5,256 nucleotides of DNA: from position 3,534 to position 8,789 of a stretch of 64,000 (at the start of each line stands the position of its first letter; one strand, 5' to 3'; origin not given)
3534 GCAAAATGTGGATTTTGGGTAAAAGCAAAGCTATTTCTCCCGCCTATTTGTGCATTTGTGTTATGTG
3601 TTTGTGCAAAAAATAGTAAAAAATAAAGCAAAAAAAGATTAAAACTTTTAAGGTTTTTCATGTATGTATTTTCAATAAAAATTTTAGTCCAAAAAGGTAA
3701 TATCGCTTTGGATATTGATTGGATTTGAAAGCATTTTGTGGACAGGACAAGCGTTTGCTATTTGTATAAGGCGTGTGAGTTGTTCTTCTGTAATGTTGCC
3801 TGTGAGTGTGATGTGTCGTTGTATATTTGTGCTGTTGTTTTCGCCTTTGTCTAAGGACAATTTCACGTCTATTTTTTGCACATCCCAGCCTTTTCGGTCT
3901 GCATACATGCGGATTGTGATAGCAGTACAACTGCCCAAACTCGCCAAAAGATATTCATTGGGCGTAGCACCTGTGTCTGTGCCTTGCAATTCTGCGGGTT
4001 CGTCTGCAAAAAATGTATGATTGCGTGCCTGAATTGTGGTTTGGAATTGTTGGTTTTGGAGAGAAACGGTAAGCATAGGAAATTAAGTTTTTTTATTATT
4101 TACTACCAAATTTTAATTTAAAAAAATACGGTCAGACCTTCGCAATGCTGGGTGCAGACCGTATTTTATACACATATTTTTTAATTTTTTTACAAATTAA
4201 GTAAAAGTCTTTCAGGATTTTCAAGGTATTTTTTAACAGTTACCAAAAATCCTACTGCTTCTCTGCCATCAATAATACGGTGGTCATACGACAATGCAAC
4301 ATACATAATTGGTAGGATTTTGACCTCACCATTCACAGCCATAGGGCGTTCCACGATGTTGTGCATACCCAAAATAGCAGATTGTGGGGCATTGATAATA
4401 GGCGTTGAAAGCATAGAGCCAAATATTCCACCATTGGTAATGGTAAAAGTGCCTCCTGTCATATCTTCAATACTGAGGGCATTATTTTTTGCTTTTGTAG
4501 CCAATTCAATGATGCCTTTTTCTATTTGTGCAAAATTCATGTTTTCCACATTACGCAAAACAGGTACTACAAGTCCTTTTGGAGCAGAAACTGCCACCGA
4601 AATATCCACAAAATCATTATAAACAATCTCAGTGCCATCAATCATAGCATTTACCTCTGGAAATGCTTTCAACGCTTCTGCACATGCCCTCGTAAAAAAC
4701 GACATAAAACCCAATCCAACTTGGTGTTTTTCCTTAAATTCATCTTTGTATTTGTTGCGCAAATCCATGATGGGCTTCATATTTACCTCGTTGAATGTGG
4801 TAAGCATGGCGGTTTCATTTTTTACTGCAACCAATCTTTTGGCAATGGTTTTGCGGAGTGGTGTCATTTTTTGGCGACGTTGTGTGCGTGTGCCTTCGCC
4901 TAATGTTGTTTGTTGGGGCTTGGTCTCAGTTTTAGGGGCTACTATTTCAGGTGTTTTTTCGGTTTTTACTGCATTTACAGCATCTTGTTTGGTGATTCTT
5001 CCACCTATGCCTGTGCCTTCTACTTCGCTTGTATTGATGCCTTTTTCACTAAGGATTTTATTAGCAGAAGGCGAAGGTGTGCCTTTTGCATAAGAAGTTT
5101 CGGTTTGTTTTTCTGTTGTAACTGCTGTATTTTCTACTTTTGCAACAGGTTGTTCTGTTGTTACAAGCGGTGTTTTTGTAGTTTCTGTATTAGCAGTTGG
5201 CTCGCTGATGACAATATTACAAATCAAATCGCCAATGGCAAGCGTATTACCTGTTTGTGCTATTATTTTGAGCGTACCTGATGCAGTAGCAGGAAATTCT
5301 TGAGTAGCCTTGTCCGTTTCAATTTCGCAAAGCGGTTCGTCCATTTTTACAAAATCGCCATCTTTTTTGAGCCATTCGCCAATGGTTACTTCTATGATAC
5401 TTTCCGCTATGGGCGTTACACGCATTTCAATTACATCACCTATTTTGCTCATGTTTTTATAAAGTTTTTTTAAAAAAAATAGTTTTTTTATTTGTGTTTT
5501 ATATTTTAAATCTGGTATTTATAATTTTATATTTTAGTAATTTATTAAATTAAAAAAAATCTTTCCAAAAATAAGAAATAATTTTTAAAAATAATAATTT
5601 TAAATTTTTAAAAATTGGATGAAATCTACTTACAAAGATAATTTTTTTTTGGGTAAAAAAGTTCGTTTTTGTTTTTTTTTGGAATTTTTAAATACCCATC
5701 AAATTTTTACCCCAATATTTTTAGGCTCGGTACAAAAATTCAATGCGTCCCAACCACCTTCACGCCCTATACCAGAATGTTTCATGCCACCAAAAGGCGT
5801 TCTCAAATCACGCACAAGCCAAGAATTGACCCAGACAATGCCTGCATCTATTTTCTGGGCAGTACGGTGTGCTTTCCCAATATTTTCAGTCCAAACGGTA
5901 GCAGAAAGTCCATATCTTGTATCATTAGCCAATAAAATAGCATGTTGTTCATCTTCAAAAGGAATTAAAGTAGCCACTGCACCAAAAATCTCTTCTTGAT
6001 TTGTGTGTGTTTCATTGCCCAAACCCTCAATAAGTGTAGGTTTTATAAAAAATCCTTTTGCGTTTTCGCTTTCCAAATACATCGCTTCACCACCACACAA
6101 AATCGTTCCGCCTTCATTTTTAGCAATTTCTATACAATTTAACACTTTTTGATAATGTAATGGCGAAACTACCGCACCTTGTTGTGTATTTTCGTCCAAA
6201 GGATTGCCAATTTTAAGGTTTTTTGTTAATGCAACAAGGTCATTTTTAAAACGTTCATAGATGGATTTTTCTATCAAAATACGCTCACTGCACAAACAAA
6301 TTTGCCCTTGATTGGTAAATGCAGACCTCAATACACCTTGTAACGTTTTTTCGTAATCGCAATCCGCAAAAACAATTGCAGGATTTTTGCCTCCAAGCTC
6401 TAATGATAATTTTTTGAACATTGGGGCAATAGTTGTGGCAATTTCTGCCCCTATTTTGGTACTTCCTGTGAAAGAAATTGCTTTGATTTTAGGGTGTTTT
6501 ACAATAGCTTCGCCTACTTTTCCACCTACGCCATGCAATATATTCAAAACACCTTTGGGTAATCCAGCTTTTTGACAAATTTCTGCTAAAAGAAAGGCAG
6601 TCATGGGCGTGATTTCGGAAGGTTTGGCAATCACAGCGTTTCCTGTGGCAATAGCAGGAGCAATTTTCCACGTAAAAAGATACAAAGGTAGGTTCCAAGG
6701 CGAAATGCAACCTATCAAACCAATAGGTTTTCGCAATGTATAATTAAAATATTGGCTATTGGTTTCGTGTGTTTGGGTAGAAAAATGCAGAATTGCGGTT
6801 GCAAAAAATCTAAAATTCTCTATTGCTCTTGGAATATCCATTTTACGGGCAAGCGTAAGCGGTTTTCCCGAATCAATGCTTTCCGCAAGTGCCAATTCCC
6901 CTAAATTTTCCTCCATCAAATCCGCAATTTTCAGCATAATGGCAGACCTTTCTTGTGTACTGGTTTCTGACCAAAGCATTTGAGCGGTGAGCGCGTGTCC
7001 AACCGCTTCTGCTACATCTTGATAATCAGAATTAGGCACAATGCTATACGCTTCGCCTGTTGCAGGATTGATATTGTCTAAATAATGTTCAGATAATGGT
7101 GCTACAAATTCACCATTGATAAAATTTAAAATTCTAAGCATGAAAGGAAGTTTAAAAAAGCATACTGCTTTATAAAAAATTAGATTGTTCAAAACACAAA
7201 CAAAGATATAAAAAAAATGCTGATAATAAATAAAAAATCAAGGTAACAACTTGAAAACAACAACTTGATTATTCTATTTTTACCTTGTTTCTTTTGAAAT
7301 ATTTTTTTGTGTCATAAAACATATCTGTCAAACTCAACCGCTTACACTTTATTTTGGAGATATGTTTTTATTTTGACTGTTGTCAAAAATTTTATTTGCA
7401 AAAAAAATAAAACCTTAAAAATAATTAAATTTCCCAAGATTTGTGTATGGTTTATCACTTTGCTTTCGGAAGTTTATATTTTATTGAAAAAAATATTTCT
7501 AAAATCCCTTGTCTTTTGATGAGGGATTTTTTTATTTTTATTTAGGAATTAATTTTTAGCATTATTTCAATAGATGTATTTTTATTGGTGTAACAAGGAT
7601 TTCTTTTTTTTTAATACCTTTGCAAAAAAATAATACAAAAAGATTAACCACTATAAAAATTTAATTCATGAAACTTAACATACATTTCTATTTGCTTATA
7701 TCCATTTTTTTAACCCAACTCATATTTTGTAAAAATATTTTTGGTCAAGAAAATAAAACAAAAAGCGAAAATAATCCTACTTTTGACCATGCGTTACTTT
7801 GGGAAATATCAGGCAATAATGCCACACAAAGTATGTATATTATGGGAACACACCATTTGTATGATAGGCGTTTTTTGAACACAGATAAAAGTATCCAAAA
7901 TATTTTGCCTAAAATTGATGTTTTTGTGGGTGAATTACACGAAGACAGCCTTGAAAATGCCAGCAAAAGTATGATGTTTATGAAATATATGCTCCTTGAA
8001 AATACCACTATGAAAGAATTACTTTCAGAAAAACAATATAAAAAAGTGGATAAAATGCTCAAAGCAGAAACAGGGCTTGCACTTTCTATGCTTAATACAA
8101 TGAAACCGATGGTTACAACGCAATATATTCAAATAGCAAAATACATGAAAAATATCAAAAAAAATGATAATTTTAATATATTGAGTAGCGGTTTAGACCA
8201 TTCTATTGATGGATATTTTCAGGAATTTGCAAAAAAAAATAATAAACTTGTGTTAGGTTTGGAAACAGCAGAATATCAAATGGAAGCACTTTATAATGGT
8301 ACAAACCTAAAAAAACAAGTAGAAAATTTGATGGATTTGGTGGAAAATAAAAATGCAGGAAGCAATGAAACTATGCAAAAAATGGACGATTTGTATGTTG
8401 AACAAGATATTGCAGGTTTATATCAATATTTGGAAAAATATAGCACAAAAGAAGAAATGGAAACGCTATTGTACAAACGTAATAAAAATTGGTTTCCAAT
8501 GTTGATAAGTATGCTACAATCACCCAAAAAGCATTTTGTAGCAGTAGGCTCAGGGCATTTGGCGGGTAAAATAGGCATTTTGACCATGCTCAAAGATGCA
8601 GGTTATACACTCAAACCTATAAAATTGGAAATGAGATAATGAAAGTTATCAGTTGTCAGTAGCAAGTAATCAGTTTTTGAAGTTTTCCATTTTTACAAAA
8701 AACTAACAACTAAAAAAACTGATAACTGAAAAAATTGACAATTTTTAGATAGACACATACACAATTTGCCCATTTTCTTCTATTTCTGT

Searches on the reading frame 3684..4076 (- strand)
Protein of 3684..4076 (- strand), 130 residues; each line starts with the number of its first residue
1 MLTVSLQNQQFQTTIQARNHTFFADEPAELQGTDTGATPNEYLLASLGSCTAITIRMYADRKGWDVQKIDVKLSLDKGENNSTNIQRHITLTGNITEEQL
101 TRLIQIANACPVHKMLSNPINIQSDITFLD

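Call 78: search_protein_families(library=pfam, max_evalue=0.00001, proteins=[window:3684-4076:-])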
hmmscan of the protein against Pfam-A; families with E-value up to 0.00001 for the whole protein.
window:3684-4076:- (130 aa): 1 family
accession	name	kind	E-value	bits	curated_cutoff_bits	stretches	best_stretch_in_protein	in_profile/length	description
PF02566.24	OsmC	-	4.2e-22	78.9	27.5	1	32-123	1-98/100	OsmC-like protein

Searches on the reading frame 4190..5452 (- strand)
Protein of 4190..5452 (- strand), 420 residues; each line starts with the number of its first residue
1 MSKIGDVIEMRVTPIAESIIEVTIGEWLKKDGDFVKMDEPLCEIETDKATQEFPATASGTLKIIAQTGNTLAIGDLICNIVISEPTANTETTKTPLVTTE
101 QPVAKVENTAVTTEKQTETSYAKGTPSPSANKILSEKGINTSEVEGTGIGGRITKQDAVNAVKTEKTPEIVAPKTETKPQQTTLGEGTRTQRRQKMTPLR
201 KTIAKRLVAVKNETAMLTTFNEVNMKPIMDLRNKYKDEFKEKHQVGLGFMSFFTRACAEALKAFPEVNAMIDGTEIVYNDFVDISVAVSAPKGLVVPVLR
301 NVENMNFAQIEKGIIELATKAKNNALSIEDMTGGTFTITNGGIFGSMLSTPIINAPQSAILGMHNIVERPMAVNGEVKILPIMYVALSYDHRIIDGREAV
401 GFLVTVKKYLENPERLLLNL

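Call 78: search_protein_families(library=pfam, max_evalue=0.00001, proteins=[window:4190-5452:-])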
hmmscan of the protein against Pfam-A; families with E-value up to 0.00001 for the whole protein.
window:4190-5452:- (420 aa): 3 families
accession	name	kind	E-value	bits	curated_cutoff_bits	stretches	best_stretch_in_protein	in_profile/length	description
PF00198.28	2-oxoacid_dh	-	8.1e-84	281.1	23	1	190-418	3-232/232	2-oxoacid dehydrogenases acyltransferase (catalytic domain)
PF00364.28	Biotin_lipoyl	-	1e-14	54.5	22.1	1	9-80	2-73/73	Biotin-requiring enzyme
PF02817.22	E3_binding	-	9.1e-10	39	23.7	1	127-157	4-34/36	e3 binding domain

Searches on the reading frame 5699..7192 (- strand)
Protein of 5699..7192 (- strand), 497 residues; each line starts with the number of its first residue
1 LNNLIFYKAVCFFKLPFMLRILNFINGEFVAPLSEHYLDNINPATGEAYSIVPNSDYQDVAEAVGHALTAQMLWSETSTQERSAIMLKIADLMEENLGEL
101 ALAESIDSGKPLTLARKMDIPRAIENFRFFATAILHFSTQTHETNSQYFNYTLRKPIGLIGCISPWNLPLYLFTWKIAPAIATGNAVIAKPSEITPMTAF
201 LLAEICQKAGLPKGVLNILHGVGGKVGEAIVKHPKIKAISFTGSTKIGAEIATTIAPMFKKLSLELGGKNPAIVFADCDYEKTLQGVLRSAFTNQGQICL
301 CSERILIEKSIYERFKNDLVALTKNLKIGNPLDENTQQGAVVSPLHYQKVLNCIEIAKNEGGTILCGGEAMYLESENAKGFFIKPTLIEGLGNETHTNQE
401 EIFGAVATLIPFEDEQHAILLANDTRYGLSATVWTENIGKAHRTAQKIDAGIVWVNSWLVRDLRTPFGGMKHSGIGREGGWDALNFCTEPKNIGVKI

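Call 78: search_protein_families(library=pfam, max_evalue=0.00001, proteins=[window:5699-7192:-])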
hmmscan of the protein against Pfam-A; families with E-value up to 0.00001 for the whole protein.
window:5699-7192:- (497 aa): 1 family
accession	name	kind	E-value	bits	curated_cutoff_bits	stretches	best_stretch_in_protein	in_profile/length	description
PF00171.27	Aldedh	-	2.2e-165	551.1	23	1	34-493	6-461/461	Aldehyde dehydrogenase family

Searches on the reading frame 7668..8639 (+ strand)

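Call 78: search_protein_families(library=pfam, max_evalue=0.00001, proteins=[window:7668-8639:+])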
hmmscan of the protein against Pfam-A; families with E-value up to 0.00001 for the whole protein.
window:7668-8639:+ (323 aa): 1 family
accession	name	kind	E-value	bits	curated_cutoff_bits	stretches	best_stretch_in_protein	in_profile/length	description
PF01963.22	TraB_PrgY_gumN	-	1.5e-53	182.8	26.8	1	43-316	1-262/263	TraB/PrgY/gumN family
